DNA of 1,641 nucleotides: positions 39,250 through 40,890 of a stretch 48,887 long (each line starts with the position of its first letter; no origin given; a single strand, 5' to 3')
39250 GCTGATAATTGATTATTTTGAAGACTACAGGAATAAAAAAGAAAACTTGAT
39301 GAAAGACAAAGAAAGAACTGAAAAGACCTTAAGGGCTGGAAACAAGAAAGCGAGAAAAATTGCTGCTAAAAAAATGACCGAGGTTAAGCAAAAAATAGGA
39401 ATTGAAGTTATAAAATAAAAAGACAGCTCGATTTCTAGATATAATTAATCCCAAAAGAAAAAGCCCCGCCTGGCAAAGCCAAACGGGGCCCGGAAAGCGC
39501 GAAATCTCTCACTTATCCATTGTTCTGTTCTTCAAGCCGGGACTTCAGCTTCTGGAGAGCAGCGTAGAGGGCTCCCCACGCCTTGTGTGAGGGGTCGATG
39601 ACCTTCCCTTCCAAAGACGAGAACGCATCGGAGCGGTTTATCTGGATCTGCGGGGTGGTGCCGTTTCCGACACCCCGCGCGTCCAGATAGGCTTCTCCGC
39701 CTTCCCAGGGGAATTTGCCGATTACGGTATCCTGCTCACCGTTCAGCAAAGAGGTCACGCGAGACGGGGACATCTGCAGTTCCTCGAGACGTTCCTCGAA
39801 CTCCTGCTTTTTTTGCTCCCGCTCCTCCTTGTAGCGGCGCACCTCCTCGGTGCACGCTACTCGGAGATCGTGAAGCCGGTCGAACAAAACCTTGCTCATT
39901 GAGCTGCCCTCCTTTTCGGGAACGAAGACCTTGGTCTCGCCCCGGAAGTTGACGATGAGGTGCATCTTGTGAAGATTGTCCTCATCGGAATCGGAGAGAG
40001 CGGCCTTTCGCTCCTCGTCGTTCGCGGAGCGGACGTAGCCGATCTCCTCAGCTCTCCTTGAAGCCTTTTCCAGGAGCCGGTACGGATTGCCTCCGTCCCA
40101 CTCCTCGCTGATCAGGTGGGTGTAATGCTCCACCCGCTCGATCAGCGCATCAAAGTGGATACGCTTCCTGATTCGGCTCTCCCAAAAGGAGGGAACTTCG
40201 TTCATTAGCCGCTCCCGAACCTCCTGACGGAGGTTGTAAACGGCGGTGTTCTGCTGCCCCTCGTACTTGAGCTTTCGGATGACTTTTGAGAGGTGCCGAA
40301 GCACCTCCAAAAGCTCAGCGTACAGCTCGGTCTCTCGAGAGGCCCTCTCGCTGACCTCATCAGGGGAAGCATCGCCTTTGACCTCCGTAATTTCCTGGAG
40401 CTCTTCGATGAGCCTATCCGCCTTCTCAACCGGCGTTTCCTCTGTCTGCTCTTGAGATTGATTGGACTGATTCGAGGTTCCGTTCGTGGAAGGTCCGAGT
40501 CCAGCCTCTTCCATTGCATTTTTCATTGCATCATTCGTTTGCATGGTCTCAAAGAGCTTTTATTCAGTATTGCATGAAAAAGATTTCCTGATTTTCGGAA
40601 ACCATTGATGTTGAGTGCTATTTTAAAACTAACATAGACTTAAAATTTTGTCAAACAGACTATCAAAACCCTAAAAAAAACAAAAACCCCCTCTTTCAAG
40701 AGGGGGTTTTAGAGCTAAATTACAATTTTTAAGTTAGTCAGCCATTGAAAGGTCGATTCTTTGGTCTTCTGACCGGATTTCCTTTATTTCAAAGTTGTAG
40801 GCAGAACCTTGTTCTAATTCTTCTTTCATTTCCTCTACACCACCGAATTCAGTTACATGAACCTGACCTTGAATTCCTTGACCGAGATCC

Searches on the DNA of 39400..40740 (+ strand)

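Call 17: search_dna_similar(query=window:39440-40720:+, collection=phages, mode=distant)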
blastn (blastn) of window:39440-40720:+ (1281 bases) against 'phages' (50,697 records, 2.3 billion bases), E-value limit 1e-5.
No match.

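Call 67: search_rna_families(source=window, start=39400, end=40740, threshold=evalue, max_evalue=1)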
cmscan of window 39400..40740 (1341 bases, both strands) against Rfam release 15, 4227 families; matches with E-value up to 1: 11.
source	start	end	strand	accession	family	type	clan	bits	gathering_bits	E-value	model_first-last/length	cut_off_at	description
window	40674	40740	-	RF01772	rnk_pseudo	Cis-reg; leader;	-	28.2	55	0.024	42-108/108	5'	Pseudomonas rnk leader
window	40683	40710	+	RF01772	rnk_pseudo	Cis-reg; leader;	-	26.4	55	0.058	73-100/108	no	Pseudomonas rnk leader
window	40671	40740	-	RF00557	L10_leader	Cis-reg; leader;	-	26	44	0.079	66-138/138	5'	Ribosomal protein L10 leader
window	40676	40740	-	RF00515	PyrR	Cis-reg;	-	25.9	54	0.5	39-115/115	5'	PyrR binding site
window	40642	40739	-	RF01770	rimP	Cis-reg; leader;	-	24.6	47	0.24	1-102/102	no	Gammaprotebacteria rimP leader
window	40677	40740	-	RF01859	Phe_leader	Cis-reg; leader;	-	22.5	55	0.55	66-125/125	5'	Phenylalanine leader peptide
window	40671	40714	-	RF01334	CRISPR-DR21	Gene; CRISPR;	-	21.5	48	0.86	1-37/37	no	CRISPR RNA direct repeat element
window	40682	40740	-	RF04180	BTnc231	Gene; sRNA;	-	20.7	80.4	0.16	94-154/154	5'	Bacteroides sRNA BTnc231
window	39983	40055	-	RF01119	sR32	Gene; snRNA; snoRNA; CD-box;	-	20.6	40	0.0065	1-57/57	no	Small nucleolar RNA sR32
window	39457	39589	-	RF02232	sX13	Gene; sRNA;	-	19.2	50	0.57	1-115/115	no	Xanthomonadaceae sRNA sX13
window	40287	40383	+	RF02523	ROSE_3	Cis-reg; thermoregulator;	-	18.3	43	0.68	1-69/69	no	Repression of heat shock gene expression (ROSE) element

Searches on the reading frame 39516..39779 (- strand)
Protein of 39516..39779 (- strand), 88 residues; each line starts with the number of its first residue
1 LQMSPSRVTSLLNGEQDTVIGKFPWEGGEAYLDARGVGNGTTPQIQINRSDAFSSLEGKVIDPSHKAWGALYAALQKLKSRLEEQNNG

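Call 93: search_solved_structures(query=A6, max_evalue=10)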
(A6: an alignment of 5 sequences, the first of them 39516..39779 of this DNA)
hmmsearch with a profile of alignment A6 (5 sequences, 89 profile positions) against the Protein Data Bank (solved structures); distinct sequences matched with E-value up to 10: 14.
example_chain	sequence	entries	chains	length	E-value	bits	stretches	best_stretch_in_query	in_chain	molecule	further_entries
1xed_A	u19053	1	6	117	0.18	15.3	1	7-56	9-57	Polymeric-immunoglobulin receptor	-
2e9f_A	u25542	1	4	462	0.4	14.1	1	4-40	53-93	Argininosuccinate lyase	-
7qoe_A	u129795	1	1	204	0.44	14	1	9-66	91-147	HDc domain-containing protein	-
7ysg_P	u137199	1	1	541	0.78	13.2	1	7-55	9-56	Secretory component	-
8sku_E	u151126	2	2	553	0.82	13.2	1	7-55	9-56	Secretory component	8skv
6kxs_P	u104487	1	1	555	0.82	13.2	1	7-55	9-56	Polymeric immunoglobulin receptor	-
5d4k_A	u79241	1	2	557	0.83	13.1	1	7-55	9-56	Polymeric immunoglobulin receptor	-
6ue7_C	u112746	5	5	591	0.85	13.1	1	7-55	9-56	Polymeric immunoglobulin receptor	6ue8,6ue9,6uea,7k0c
2ocw_A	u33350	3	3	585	0.87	13.1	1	7-55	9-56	Polymeric-immunoglobulin receptor | Secretory component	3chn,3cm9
6lx3_P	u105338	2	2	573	0.89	13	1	7-55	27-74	Polymeric immunoglobulin receptor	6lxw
2at3_X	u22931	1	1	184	1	12.9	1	41-82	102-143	Nitrophorin 4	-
2ofr_X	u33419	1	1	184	1.3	12.5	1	41-82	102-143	Nitrophorin-4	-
3tga_A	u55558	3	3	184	1.3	12.5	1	41-82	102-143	Nitrophorin-4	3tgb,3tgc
1sxx_A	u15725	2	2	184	1.3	12.5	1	41-82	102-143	Nitrophorin 4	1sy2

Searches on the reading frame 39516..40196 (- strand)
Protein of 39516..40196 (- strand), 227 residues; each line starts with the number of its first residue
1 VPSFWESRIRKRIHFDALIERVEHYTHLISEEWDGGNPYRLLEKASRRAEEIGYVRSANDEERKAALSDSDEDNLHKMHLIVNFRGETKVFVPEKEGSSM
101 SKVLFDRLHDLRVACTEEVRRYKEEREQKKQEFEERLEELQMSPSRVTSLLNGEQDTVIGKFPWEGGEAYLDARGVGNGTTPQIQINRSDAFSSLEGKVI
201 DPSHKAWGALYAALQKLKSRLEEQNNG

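Call 85: predict_structure(alignment_id=A5)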
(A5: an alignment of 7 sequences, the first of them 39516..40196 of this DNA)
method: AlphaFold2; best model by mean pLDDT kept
length: 227 residues; sequences in the alignment: 7
mean_pLDDT: 88.7   pTM: 0.69
mean pLDDT of the five models: 88.7, 87.8, 87.5, 87.1, 87.0
residues with pLDDT >= 90: 135; 70-90: 82; 50-70: 9; < 50: 1
segments of 3 or more residues with pLDDT < 50: none
pLDDT, mean of each block of 10 residues (from residue 1): 85 96 96 89 95 94 83 65 86 91 94 93 87 83 89 91 88 87 90 91 93 93 79
secondary structure, 60 per line:
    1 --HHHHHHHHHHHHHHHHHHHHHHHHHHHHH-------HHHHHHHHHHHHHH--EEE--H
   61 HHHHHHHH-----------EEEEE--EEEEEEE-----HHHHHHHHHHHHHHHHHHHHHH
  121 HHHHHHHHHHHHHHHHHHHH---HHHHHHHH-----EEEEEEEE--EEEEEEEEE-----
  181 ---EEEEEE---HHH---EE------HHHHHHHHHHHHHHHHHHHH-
elements in order: H3-31 H39-52 E55-57 H60-68 E80-84 E87-93 H99-140 H144-151 E157-164 E167-175 E184-189 H207-226

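Call 89: fold_search(model_id=the predicted structure, library=pdb)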
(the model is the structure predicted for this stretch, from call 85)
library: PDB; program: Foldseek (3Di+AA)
matches with E <= 10: 329; with E <= 0.001: 0
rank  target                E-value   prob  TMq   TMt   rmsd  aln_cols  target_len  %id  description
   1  5t16_J                1.1e-01  0.10  0.14  0.13  17.9       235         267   14  Crystal structure of yeast RNase III (Rnt1p) complexed with a non-hydrolyzable RNA substrate analog (released 2017-02-08)
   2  5t16_A                1.4e-01  0.09  0.14  0.13  17.7       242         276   15  Crystal structure of yeast RNase III (Rnt1p) complexed with a non-hydrolyzable RNA substrate analog (released 2017-02-08)
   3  9bk6_A                1.8e-01  0.28  0.14  0.27  12.2        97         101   21  Structure of B10_CYTX binder-complex (released 2024-10-09)
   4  5t16_B                1.8e-01  0.09  0.14  0.13  17.6       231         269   16  Crystal structure of yeast RNase III (Rnt1p) complexed with a non-hydrolyzable RNA substrate analog (released 2017-02-08)
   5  7r97_A                2.6e-01  0.06  0.12  0.12  17.6       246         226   11  Crystal structure of postcleavge complex of Escherichia coli RNase III (released 2022-07-20)
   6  3eco_A                5.3e-01  0.11  0.14  0.20  19.0       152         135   11  Crystal structure of MepR, a transcription regulator of the Staphylococcus aureus multidrug efflux pump MepA (released 2009-02-10)
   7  2dqr_B                6.2e-01  0.15  0.13  0.27  16.7       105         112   18  Crystal structure of the replication terminator protein mutant RTP.E39K.R42Q (released 2007-05-29)
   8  5wbf_C                6.6e-01  0.08  0.18  0.16  22.7       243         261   10  Double CACHE (dCACHE) sensing domain of TlpC chemoreceptor from Helicobacter pylori (released 2017-11-08)
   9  8cvi_D                9.7e-01  0.18  0.21  0.18  19.2       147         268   13  Cryo-EM structure of the supercoiled EPEC H6 flagellar filament core Curly I waveform (released 2022-09-07)
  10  8hf0_A                9.7e-01  0.05  0.12  0.03  21.2       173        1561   18  DmDcr-2/R2D2/LoqsPD with 50bp-dsRNA in Dimer state (released 2023-09-06)
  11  4kyz_A                1.0e+00  0.09  0.12  0.16  13.8       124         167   12  Three-dimensional structure of triclinic form of de novo design insertion domain, Northeast Structural Genomics Consor (released 2013-07-24)
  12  5x7z                  1.3e+00  0.06  0.12  0.19  18.1       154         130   14  CRYSTAL STRUCTURE OF MYCOBACTERIUM TUBERCULOSIS MARR FAMILY PROTEIN RV2887 COMPLEX WITH P-AMINOSALICYLIC ACID (released 2017-08-09)
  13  3cjn                  1.3e+00  0.11  0.15  0.21  12.7       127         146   13  Crystal structure of transcriptional regulator, MarR family, from Silicibacter pomeroyi (released 2008-03-25)
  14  8drk_D                1.3e+00  0.08  0.15  0.11  26.1       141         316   11  LRRC8A:C conformation 1 (round) top focus (released 2023-03-08)
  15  5zi8_B                1.4e+00  0.12  0.14  0.26  14.1       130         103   15  Crystal structure of the PadR-family transcriptional regulator Rv3488 of Mycobacterium tuberculosis H37Rv in complex w (released 2018-10-17)
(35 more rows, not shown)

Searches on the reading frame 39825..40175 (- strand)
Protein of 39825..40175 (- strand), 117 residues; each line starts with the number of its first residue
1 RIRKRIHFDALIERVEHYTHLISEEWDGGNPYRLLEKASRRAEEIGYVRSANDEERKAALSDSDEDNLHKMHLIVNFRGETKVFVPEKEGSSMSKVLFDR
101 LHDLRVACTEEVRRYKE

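Call 43: find_homologous_proteins(query=A4, max_evalue=0.01)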
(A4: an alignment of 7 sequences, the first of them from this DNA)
Query A4 (7 sequences) (117 aa, profile of the alignment): 1 proteins with E <= 0.01 among 1626 candidates.
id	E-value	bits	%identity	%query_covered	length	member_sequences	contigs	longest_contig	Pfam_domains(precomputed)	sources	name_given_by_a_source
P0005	1.8e-37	146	35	99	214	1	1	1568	-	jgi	-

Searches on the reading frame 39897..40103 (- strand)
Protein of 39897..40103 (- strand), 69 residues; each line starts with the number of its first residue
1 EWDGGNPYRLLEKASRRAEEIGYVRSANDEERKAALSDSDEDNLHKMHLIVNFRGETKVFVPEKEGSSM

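Call 94: search_solved_structures(query=A7, max_evalue=10)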
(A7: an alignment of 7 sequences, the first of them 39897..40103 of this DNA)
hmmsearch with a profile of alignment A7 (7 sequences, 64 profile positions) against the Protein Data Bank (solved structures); distinct sequences matched with E-value up to 10: 2.
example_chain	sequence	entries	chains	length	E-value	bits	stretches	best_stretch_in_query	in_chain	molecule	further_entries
8tnh_H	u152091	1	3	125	0.3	14.3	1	17-56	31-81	CD4-binding site nanobody G36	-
8adn_F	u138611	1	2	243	0.59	13.4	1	17-59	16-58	Proteasome subunit alpha type-7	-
